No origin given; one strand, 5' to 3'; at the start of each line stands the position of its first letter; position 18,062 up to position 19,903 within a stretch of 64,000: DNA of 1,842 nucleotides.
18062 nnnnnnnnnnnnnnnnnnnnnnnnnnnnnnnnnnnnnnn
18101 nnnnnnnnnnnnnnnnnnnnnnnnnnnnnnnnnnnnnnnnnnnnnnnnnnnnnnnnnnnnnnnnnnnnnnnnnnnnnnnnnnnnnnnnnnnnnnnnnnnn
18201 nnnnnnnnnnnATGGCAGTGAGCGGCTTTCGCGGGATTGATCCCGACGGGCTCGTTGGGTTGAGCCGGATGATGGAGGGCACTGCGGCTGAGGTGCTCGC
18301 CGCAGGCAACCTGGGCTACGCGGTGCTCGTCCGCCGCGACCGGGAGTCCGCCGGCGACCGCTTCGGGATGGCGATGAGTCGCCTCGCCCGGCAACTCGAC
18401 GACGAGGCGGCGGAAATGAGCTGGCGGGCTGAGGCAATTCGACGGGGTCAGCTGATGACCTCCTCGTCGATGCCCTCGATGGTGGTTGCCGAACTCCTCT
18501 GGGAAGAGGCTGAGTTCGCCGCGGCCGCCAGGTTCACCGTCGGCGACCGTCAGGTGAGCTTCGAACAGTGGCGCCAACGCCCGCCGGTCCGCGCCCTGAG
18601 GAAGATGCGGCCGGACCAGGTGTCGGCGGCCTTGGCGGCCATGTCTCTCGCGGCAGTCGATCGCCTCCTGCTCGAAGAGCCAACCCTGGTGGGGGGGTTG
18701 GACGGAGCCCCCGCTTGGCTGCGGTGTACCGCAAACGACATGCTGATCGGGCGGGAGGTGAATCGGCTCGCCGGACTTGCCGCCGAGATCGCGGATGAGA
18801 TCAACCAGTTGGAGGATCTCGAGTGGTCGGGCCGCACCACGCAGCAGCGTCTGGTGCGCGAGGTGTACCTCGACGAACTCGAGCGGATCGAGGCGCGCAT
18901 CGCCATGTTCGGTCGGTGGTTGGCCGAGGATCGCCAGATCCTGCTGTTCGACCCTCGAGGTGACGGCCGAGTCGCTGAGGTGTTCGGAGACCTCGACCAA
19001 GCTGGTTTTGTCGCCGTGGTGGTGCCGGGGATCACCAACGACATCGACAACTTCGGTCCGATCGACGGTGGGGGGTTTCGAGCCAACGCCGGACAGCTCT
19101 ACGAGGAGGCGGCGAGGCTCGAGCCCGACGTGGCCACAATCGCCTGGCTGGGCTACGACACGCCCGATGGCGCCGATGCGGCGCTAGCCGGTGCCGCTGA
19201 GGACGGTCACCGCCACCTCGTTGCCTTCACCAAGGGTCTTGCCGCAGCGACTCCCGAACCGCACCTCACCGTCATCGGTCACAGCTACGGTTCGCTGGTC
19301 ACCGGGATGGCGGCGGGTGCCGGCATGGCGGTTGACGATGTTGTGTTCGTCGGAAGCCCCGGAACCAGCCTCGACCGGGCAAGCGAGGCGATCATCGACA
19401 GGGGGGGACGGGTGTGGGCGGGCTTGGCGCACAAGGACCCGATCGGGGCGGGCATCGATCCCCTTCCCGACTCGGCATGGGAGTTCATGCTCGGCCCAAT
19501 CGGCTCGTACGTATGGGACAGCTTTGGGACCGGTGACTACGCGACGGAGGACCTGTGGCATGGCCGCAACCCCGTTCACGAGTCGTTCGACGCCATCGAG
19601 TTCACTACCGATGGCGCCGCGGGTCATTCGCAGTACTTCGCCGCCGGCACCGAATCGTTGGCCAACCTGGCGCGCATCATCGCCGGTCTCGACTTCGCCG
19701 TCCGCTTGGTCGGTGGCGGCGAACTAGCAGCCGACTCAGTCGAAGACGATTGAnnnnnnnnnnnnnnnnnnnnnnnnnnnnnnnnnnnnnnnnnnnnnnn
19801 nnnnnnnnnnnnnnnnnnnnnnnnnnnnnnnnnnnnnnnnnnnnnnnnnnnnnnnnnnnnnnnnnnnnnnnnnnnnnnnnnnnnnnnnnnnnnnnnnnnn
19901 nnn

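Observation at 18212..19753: DUF1023-type alpha/beta hydrolase translationally coupled to EccC: candidate secreted effector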

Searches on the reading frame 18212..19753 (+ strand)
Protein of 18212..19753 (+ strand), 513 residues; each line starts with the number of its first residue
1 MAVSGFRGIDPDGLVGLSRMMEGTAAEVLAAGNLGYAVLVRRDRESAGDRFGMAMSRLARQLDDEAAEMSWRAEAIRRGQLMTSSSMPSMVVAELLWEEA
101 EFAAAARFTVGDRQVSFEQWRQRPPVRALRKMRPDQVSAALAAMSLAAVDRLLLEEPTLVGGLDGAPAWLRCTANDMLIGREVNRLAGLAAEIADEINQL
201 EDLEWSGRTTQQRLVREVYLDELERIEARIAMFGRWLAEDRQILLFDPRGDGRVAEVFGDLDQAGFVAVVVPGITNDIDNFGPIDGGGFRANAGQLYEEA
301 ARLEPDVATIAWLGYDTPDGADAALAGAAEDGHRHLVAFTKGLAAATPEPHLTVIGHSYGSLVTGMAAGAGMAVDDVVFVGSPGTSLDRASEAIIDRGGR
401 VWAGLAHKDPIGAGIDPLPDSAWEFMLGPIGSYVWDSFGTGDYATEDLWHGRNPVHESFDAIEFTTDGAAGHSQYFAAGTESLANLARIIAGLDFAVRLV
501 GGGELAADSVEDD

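Call 6: search_protein_families(library=pfam, proteins=[window:18212-19753:+], max_evalue=0.01)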
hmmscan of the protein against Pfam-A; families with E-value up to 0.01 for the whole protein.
window:18212-19753:+ (513 aa): 1 family
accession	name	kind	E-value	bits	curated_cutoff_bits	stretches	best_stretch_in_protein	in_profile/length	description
PF06259.18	Abhydrolase_8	-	1.5e-38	132.6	20.5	1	247-411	1-170/178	Alpha/beta hydrolase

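Call 11: search_protein_families(library=ncbifam, proteins=[window:18212-19753:+], max_evalue=0.01)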
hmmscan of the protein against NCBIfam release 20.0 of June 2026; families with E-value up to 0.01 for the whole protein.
window:18212-19753:+ (513 aa): 0 families

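Call 12: find_homologous_proteins(query=window:18212-19750:+, max_evalue=0.001)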
Query window:18212-19750:+ (513 aa): 765 proteins with E <= 0.001 among 8000 candidates; the best 120 are listed.
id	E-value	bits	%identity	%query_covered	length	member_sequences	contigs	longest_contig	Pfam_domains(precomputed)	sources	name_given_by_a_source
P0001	0.0e+0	1131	100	100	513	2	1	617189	PF06259.19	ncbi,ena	-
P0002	0.0e+0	1013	89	100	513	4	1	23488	PF06259.19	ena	-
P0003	2.7e-287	972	87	100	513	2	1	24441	PF06259.19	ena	-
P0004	3.7e-254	862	76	100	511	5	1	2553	PF06259.19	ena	-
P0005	1.9e-253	860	75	100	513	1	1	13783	PF06259.19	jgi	jgi:hypothetical protein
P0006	2.3e-251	853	78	97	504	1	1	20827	PF06259.19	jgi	jgi:hypothetical protein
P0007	5.9e-247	839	76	98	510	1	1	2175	PF06259.19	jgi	jgi:hypothetical protein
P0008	1.7e-223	761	70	98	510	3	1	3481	PF06259.19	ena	-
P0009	2.1e-142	494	53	97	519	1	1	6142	PF06259.19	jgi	jgi:hypothetical protein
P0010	7.3e-138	479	51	97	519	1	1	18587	PF06259.19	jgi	jgi:hypothetical protein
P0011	8.0e-135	469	53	94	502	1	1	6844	PF06259.19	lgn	-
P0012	2.5e-132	460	50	97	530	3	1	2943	PF06259.19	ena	-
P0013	1.1e-131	458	49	97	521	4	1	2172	PF06259.19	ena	-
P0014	1.9e-131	458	50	98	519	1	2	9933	PF06259.19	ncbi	-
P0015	4.1e-130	453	49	97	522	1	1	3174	PF06259.19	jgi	jgi:hypothetical protein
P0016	4.5e-128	446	49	97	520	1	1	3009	PF06259.19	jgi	jgi:hypothetical protein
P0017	7.8e-128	446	49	97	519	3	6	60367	PF06259.19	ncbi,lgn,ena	-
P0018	1.1e-124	435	48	96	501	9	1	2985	PF06259.19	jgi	jgi:hypothetical protein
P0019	1.3e-121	425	49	98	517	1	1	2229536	PF06259.19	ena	-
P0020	8.8e-121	422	49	96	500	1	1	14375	PF06259.19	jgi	jgi:hypothetical protein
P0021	5.7e-120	420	45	98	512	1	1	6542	PF06259.19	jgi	jgi:pimeloyl-ACP methyl ester carboxylesterase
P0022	5.8e-114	400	46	96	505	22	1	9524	PF06259.19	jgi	jgi:hypothetical protein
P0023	9.1e-111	389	47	89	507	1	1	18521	PF06259.19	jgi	jgi:hypothetical protein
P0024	1.8e-107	378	46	96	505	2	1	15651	PF06259.19,PF12697.14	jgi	-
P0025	1.9e-104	368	47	95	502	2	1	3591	PF06259.19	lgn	-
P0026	3.9e-104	367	45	96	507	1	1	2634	PF06259.19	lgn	-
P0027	5.3e-104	367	45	97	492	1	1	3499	PF06259.19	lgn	-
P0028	1.3e-103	366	45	96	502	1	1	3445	PF06259.19,PF12697.14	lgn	-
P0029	9.2e-103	363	44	96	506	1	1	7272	PF06259.19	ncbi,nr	ncbi:MAG: hypothetical protein HKN91_06585 [Acidimicrobiia bacterium]|nr:hypothetical protein [Acidi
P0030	2.0e-101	358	43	96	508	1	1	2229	PF06259.19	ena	-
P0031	3.2e-101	358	45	96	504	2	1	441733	PF06259.19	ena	-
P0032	1.2e-100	356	44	96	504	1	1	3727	PF06259.19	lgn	-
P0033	1.9e-100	355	43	96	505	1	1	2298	PF06259.19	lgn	-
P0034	1.0e-99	353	44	97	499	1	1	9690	PF06259.19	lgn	-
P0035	3.4e-99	351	42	96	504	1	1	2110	PF06259.19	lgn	-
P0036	2.3e-98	348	43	97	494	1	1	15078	PF06259.19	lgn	-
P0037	3.1e-98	348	44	97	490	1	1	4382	PF06259.19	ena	-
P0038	4.7e-98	347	46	96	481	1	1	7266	PF06259.19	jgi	-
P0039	6.7e-98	347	43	96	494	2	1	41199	PF06259.19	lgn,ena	-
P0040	7.9e-97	343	44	96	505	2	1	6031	PF06259.19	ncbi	-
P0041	1.2e-96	343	43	96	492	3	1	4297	PF06259.19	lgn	-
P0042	1.9e-96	342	42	96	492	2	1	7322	PF06259.19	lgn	-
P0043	3.2e-96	341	43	96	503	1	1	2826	PF06259.19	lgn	-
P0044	3.8e-96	341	42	96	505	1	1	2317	PF06259.19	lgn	-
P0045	6.8e-96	340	43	96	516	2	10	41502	PF06259.19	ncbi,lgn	-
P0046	7.6e-96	340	43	98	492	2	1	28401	PF06259.19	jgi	jgi:hypothetical protein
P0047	9.4e-96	340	43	96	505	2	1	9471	PF06259.19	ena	-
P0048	2.1e-95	339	43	97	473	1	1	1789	PF06259.19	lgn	-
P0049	2.1e-95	339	44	97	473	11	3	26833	PF06259.19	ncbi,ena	-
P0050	2.5e-95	338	44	90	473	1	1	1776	PF06259.19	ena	-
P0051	3.1e-95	338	44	96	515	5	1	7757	PF06259.19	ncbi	-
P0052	1.1e-94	336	45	98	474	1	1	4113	PF06259.19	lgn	-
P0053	1.5e-94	336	42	97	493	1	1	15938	PF06259.19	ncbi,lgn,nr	ncbi:MAG: alpha/beta fold hydrolase [Actinomycetota bacterium]|nr:alpha/beta fold hydrolase [Actinom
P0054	1.8e-94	335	44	95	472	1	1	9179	PF06259.19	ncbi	-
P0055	2.8e-94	335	42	97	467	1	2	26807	PF06259.19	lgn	-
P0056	3.1e-94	335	43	97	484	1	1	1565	PF06259.19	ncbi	-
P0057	5.0e-94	334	42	95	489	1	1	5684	PF06259.19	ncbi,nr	ncbi:MAG: alpha/beta hydrolase [Acidimicrobiia bacterium]|nr:alpha/beta hydrolase [Acidimicrobiia ba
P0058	5.7e-94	334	42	97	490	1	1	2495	PF06259.19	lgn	-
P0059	5.8e-94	334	44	97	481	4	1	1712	PF06259.19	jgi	-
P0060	1.2e-93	333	42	97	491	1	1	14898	PF06259.19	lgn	-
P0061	1.8e-93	332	42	98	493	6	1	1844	PF06259.19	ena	-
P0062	6.7e-93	330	44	96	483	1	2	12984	PF06259.19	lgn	-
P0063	8.5e-93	330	42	96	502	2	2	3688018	PF06259.19,PF12697.14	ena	-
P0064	1.1e-92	330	43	96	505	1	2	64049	PF06259.19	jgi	jgi:pimeloyl-ACP methyl ester carboxylesterase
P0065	1.4e-92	329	44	96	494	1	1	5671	PF06259.19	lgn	-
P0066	4.4e-92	328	42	96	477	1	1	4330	PF06259.19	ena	-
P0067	2.8e-91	325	44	96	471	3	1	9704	PF06259.19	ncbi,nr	ncbi:MAG: hypothetical protein GY722_03655 [bacterium]|nr:hypothetical protein [bacterium]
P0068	8.8e-91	323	42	97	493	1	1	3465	PF06259.19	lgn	-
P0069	1.8e-90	322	42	96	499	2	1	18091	PF06259.19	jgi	jgi:pimeloyl-ACP methyl ester carboxylesterase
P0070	8.3e-90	320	41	96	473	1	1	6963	PF06259.19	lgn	-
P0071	9.3e-90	320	43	96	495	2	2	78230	PF06259.19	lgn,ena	-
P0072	1.1e-89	320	42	97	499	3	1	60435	PF06259.19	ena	-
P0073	1.4e-89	319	44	95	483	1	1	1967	PF06259.19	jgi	-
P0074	1.5e-89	319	41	97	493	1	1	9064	PF06259.19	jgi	jgi:hypothetical protein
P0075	2.3e-89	319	42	97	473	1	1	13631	PF06259.19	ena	-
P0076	2.6e-89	318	44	86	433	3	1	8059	PF06259.19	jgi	jgi:pimeloyl-ACP methyl ester carboxylesterase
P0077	4.4e-89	318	42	96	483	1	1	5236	PF06259.19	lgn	-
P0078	5.3e-88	314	43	96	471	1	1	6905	PF06259.19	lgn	-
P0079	5.5e-88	314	43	96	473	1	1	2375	PF06259.19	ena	-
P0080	6.9e-88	314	43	95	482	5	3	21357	PF06259.19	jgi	-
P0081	8.5e-88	313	42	97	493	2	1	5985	PF06259.19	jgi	jgi:hypothetical protein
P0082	1.3e-87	313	40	96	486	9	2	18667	PF06259.19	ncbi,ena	-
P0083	1.8e-87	312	41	97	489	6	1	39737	PF06259.19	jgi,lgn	jgi:pimeloyl-ACP methyl ester carboxylesterase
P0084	2.6e-87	312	43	96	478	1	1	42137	PF06259.19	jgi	jgi:hypothetical protein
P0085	8.6e-87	310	42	95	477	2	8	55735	PF06259.19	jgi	-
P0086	1.1e-86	310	42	96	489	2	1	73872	PF06259.19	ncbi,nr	ncbi:MAG: hypothetical protein GY788_18145 [bacterium]|nr:hypothetical protein [bacterium]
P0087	1.8e-86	309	41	97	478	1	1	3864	PF06259.19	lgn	-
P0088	4.0e-86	308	41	98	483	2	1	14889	PF06259.19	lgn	-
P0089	6.8e-86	307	42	95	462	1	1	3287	PF06259.19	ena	-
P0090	2.7e-85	305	42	95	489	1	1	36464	PF06259.19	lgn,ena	-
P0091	8.2e-85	304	40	96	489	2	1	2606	PF06259.19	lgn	-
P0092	1.0e-83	300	50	68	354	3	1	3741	PF06259.19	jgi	jgi:pimeloyl-ACP methyl ester carboxylesterase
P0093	1.2e-83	300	41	97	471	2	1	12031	PF06259.19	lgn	-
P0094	3.1e-83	298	40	96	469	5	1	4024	PF06259.19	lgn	-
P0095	5.5e-83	298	42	97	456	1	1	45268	PF06259.19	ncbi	-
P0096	1.2e-82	296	41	96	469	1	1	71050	PF06259.19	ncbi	-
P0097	2.7e-82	295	41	96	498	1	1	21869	PF06259.19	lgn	-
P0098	2.8e-82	295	39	97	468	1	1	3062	PF06259.19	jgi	jgi:hypothetical protein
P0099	3.2e-82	295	41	97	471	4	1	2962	PF06259.19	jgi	jgi:pimeloyl-ACP methyl ester carboxylesterase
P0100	5.7e-82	294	41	97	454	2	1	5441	PF06259.19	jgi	-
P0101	9.9e-82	293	41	97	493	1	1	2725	PF06259.19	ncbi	-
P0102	2.5e-81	292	51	65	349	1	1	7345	PF06259.19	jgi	jgi:pimeloyl-ACP methyl ester carboxylesterase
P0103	4.1e-81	291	41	97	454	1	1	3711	PF06259.19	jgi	-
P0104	4.8e-81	291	42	95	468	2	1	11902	PF06259.19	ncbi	-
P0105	1.9e-80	289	40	97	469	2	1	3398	PF06259.19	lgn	-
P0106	2.3e-80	289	45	78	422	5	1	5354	PF06259.19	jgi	jgi:hypothetical protein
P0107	3.1e-80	289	41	84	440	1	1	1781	PF06259.19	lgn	-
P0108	3.4e-80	288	42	97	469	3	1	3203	PF06259.19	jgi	jgi:pimeloyl-ACP methyl ester carboxylesterase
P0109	1.3e-79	286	41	97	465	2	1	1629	PF06259.19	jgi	jgi:hypothetical protein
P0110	6.1e-78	281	41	96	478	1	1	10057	PF06259.19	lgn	-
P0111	7.3e-77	277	46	70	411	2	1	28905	PF06259.19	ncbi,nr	ncbi:MAG: alpha/beta hydrolase [Acidimicrobiia bacterium]|nr:alpha/beta hydrolase [Acidimicrobiia ba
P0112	1.2e-76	277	52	54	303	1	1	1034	PF06259.19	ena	-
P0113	6.7e-75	271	39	96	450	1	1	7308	PF06259.19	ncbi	-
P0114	2.5e-74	269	47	67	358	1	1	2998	PF06259.19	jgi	jgi:hypothetical protein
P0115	2.7e-74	269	39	95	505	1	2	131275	PF06259.19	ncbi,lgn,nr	ncbi:MAG: alpha/beta hydrolase [Acidimicrobiia bacterium]|nr:alpha/beta hydrolase [Acidimicrobiia ba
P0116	7.9e-74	267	40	97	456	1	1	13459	PF06259.19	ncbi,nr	ncbi:MAG: alpha/beta hydrolase [Acidimicrobiia bacterium]|nr:alpha/beta hydrolase [Acidimicrobiia ba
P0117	8.6e-70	254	42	78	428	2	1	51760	PF06259.19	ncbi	-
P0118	1.4e-68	250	51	53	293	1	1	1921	PF06259.19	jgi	jgi:pimeloyl-ACP methyl ester carboxylesterase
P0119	5.3e-65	238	45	71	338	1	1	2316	PF06259.19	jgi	jgi:pimeloyl-ACP methyl ester carboxylesterase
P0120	3.2e-63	232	42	74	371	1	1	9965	PF06259.19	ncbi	-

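Call 14: search_solved_structures(query=window:18212-19750:+, max_evalue=1)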
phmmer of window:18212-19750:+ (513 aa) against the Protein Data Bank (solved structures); distinct sequences matched with E-value up to 1: 4.
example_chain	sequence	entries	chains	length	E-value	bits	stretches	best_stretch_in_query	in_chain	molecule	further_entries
7y9n_A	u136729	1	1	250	0.14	14.1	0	161-231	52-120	Spike protein S2',5HB-H2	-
1qge_D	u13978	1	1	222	0.26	13.2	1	334-386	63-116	PROTEIN (TRIACYLGLYCEROL HYDROLASE)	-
1tah_B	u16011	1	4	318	0.44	12.5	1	334-386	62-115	LIPASE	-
1cvl_A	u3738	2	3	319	0.44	12.5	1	334-386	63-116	TRIACYLGLYCEROL HYDROLASE | Lipase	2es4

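Call 19: find_related_loci(query=A1, collection=genome_contigs, flank=10000)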
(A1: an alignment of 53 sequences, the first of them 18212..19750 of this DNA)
Query A1 (513 aa) in genome_contigs; peptide patterns used: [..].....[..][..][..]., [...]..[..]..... (x = any residue, [..] = any of these).
454 stretches matched a pattern; 439 encode a relative of the query (tblastn E <= 1e-3); the best 80 are kept; 80 distinct loci.
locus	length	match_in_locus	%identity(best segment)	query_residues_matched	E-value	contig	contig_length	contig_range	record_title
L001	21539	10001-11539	87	1-513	0e+0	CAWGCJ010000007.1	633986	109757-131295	MAG: uncultured Acidimicrobiia bacterium isolate MFD03804.bin.2.108 genome assembly, contig: contig_6111, whole genome s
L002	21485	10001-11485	49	3-500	1e-129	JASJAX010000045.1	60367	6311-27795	MAG: Acidimicrobiia bacterium isolate MO_035.B30 MO_035.c_496, whole genome shotgun sequence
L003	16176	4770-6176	44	4-500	2e-95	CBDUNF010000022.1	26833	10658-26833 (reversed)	MAG TPA_asm: uncultured bacterium isolate SRR22808118_binner23_Refined_49 genome assembly, contig: ERZ25043431.1184, who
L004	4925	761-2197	45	6-499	2e-93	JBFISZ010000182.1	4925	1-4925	MAG: Acidimicrobiia bacterium isolate Mix_sand13.2021.11.D.85 k141_353729_length_4925_cov_13.0000, whole genome shotgun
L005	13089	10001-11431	43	8-499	4e-93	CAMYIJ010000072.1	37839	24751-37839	MAG: uncultured Acidimicrobiaceae bacterium isolate FCS_M_Acidobacteriota_17 genome assembly, contig: scaffold_2340, who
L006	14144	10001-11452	43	1-499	6e-92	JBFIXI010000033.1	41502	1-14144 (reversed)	MAG: Acidimicrobiia bacterium isolate Mix_sand14.2021.12.D.36 k141_3867416_length_41502_cov_16.0553, whole genome shotgu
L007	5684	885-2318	42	4-492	3e-91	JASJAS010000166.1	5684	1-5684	MAG: Acidimicrobiia bacterium isolate MO_035.B13 MO_035.c_6211, whole genome shotgun sequence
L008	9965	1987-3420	43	3-492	2e-90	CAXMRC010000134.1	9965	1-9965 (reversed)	MAG: uncultured Gemmatimonadales bacterium isolate 10C-St20-MC-01_bin.19.orig genome assembly, contig: k141_1657779, who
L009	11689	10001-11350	42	6-492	2e-90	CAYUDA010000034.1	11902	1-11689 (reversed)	MAG TPA_asm: uncultured Acidimicrobiaceae bacterium isolate SRP185410_co2_234 genome assembly, contig: NODE_6886_length_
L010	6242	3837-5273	40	6-499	9e-90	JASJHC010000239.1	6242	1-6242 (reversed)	MAG: Acidimicrobiia bacterium isolate ChS5.bin.13 ChesSed_k141_516386, whole genome shotgun sequence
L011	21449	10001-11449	41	1-501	3e-89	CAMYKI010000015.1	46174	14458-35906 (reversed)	MAG: uncultured Acidimicrobiaceae bacterium isolate FCS_M_Acidobacteriota_18 genome assembly, contig: scaffold_545, whol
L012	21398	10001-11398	42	5-500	1e-87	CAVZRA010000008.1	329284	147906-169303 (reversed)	MAG: uncultured bacterium isolate MFD05684.bin.2.41 genome assembly, contig: contig_55199, whole genome shotgun sequence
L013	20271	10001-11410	41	1-500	2e-87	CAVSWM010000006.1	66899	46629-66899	MAG: uncultured bacterium isolate MFD05684.bin.2.115 genome assembly, contig: contig_27038, whole genome shotgun sequenc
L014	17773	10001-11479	42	1-501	3e-86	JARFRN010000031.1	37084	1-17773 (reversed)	MAG: Acidimicrobiia bacterium isolate MAG_Ve_Sed_51 k141_933090, whole genome shotgun sequence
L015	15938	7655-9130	42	1-500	2e-94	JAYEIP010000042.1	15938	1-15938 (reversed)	MAG: Actinomycetota bacterium isolate MAG188 MAG188_42, whole genome shotgun sequence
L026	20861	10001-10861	40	134-492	2e-55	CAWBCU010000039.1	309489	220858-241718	MAG: uncultured Solirubrobacterales bacterium isolate MFD02840.bin.2.122 genome assembly, contig: contig_9845, whole gen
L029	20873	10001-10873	41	130-492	2e-53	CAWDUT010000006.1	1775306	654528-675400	MAG: uncultured Solirubrobacteraceae bacterium isolate MFD05442.bin.1.311 genome assembly, contig: contig_4480, whole ge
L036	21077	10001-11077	37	122-494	2e-49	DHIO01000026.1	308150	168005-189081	MAG TPA_asm: Acidimicrobiia bacterium UBA4744 UBA4744_contig_109, whole genome shotgun sequence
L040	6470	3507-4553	35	134-492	3e-43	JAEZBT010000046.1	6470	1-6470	MAG: Actinomycetes bacterium isolate OH_CBrB_209 k127_972701, whole genome shotgun sequence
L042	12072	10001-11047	35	134-492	3e-43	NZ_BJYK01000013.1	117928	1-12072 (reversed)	Actinotalea fermentans strain NBRC 105374 sequence13, whole genome shotgun sequence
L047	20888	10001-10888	35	150-497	1e-40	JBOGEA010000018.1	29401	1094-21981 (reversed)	MAG: Egibacteraceae bacterium isolate SE1492_metabat2.bin.13 NODE_87_length_29401_cov_3.015372, whole genome shotgun seq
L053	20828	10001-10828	37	203-497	2e-38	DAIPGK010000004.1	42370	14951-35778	MAG TPA_asm: Dermatophilaceae bacterium isolate CTOTU41338 NODE_375_length_42370_cov_14.381803, whole genome shotgun seq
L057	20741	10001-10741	39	242-512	3e-38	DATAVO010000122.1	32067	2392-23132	MAG TPA_asm: Frankiaceae bacterium isolate SMAG_U5601 k141_88637, whole genome shotgun sequence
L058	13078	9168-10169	36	130-492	4e-38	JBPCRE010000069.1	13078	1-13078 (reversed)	MAG: Thermoleophilaceae bacterium isolate TH_ant_mag_226 k127_1541296, whole genome shotgun sequence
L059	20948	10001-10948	35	134-492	2e-37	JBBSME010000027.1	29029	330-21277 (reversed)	MAG: Acidimicrobiales bacterium isolate LS5_sbin.20 LS5_sbin.20_K_831082_L_29029_cov_18.1959, whole genome shotgun seque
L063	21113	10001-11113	34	60-499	8e-37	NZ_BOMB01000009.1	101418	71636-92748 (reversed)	Actinocatenispora rupis strain NBRC 107355 sequence09, whole genome shotgun sequence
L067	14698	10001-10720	37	236-499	5e-36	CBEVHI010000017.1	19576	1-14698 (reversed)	MAG TPA_asm: uncultured bacterium isolate SRR13309659_concoct_16 genome assembly, contig: ERZ26778719.125, whole genome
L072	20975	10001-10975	35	144-492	5e-35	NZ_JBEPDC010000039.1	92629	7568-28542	Nonomuraea sp. NPDC000554 NPDC000554_26_C5.ctg-0039, whole genome shotgun sequence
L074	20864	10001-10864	35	161-492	2e-34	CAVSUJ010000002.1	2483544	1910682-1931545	MAG: uncultured Actinomycetota bacterium isolate MFD09671.bin.1.125 genome assembly, contig: contig_5746, whole genome s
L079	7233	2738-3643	33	127-497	4e-34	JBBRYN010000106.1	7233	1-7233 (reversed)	MAG: Mycobacteriales bacterium isolate La5_metabat2.096 La5_metabat2.096_K_265447_L_7233_cov_16.0079, whole genome shotg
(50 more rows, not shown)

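Call 25: search_protein_families(library=pfam, proteins=[L072:9221-11005:+, L047:9545-11191:+, L059:9644-10969:+, L036:9767-11104:+, L067:9554-10729:+, L074:9356-10879:+, L042:9548-11086:+, L079:2078-3880:+, L057:8534-10690:+], max_evalue=1)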
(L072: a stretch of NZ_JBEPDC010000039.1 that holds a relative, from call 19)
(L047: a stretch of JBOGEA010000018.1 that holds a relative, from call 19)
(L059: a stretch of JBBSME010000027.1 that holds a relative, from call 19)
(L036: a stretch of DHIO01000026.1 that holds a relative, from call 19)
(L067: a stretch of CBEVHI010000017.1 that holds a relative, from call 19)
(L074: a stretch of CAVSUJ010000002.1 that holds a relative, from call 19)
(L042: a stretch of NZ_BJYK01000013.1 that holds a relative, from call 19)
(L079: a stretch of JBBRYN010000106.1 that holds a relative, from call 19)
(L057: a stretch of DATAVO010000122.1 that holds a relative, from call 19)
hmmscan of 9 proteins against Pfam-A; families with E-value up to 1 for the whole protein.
L072:9221-11005:+ (594 aa): 3 families
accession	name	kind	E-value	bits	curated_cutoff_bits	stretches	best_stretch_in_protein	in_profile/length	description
PF06259.18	Abhydrolase_8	-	9.4e-33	113.8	20.5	1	363-536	6-175/178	Alpha/beta hydrolase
PF03583.20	LIP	-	0.087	12.6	23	1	468-503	70-104/286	Secretory lipase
PF12146.15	Hydrolase_4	-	0.14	11.8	27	1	464-509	71-114/239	Serine aminopeptidase, S33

L047:9545-11191:+ (548 aa): 1 family
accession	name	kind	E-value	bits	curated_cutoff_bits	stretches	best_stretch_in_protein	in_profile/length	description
PF06259.18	Abhydrolase_8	-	3.2e-33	115.3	20.5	1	235-396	1-171/178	Alpha/beta hydrolase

L059:9644-10969:+ (441 aa): 2 families
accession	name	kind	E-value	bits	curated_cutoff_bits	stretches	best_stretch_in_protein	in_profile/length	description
PF06259.18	Abhydrolase_8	-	1.1e-29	103.8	20.5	1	227-392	1-174/178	Alpha/beta hydrolase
PF25479.1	Vts1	-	0.11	12.5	27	1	121-139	2-20/45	RNA-binding protein vts1-like domain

L036:9767-11104:+ (445 aa): 3 families
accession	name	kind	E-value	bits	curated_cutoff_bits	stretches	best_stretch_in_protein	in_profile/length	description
PF06259.18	Abhydrolase_8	-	3e-29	102.4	20.5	1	207-372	1-176/178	Alpha/beta hydrolase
PF05052.17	MerE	-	0.2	12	22.8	1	277-314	2-39/75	MerE protein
PF00151.25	Lipase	-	0.4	10.4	27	0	240-323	84-165/336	Lipase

L067:9554-10729:+ (391 aa): 3 families
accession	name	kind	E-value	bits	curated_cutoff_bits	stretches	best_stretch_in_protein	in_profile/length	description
PF06259.18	Abhydrolase_8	-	8.3e-32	110.7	20.5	1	161-318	1-171/178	Alpha/beta hydrolase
PF00561.26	Abhydrolase_1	-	0.026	14.6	25.8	1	236-280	50-91/245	alpha/beta hydrolase fold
PF07819.20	PGAP1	-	0.41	10.8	24.3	1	254-289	90-128/233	PGAP1-like alpha/beta domain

L074:9356-10879:+ (507 aa): 6 families
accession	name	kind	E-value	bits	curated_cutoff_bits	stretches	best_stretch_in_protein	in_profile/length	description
PF06259.18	Abhydrolase_8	-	1e-34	120.2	20.5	1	284-442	1-172/178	Alpha/beta hydrolase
PF21725.3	T7SS_signal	-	6.6e-05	23.3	27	1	9-102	67-156/241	Putative T7SS secretion signal domain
PF06013.18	WXG100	-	0.0087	16.7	27.3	1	11-94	2-84/86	Proteins of 100 residues with WXG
PF07819.20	PGAP1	-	0.0098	16.1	24.3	1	374-422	85-137/233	PGAP1-like alpha/beta domain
PF00561.26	Abhydrolase_1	-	0.16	12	25.8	1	380-412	69-102/245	alpha/beta hydrolase fold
PF24322.2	Tle3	-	0.21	11.5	27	1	362-399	165-201/321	T6SS Tle3 phospholipase effector domain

L042:9548-11086:+ (512 aa): 4 families
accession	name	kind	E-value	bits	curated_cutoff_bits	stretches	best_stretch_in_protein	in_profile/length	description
PF06259.18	Abhydrolase_8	-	1.7e-41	142.3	20.5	1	268-434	1-166/178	Alpha/beta hydrolase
PF06013.18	WXG100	-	6.3e-09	36.4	27.3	1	41-107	4-70/86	Proteins of 100 residues with WXG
PF00561.26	Abhydrolase_1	-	0.016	15.3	25.8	1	376-423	68-111/245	alpha/beta hydrolase fold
PF03583.20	LIP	-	0.066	13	23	1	364-410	53-104/286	Secretory lipase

L079:2078-3880:+ (600 aa): 4 families
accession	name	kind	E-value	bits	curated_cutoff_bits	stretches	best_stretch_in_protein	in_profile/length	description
PF06259.18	Abhydrolase_8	-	3.3e-30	105.5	20.5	1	310-465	6-171/178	Alpha/beta hydrolase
PF06013.18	WXG100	-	0.018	15.7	27.3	1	26-103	4-79/86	Proteins of 100 residues with WXG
PF24322.2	Tle3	-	0.11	12.4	27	1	381-418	159-197/321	T6SS Tle3 phospholipase effector domain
PF15150.11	PMAIP1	-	0.14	12.5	27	1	563-587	12-36/54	Phorbol-12-myristate-13-acetate-induced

L057:8534-10690:+ (718 aa): 2 families
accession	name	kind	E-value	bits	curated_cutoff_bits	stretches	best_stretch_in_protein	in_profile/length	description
PF06259.18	Abhydrolase_8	-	2.7e-37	128.6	20.5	1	495-654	1-173/178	Alpha/beta hydrolase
PF07627.16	PSCyt3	-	0.1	13.3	27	1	17-81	16-78/98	Protein of unknown function (DUF1588)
